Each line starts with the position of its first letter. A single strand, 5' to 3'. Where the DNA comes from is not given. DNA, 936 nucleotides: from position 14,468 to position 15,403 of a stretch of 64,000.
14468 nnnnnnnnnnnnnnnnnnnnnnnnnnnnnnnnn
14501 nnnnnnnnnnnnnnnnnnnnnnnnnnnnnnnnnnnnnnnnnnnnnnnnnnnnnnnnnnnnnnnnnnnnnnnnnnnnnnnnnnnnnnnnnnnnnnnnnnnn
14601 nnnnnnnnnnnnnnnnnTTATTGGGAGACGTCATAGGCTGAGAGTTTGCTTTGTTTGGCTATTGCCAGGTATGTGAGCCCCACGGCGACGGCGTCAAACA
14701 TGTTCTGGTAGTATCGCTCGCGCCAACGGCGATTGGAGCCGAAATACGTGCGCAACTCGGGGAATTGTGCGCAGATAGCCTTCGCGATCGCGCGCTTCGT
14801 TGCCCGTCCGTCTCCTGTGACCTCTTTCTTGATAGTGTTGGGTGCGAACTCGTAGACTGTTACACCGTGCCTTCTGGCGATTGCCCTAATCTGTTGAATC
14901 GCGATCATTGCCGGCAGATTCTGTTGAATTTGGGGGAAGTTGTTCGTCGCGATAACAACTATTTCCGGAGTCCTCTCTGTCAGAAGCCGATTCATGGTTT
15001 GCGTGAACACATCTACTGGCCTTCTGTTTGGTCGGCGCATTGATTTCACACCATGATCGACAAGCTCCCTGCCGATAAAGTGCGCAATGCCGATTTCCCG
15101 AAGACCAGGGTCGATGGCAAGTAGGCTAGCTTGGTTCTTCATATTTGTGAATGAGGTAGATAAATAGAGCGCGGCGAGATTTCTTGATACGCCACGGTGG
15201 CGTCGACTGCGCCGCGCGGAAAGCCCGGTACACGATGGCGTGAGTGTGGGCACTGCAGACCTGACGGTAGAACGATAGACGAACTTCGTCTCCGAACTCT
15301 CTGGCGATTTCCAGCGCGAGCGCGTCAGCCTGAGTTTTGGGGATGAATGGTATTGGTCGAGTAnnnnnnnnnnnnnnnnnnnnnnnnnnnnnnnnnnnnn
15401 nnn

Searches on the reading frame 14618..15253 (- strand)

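Call 38: search_protein_families(library=pfam, proteins=[window:14618-15253:-], max_evalue=0.001)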
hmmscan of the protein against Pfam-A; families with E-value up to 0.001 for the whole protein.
window:14618-15253:- (211 aa): 1 family
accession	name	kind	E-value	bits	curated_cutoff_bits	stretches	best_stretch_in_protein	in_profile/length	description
PF02075.23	RuvC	-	3.8e-07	30.5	22.2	1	45-158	2-121/148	Crossover junction endodeoxyribonuclease RuvC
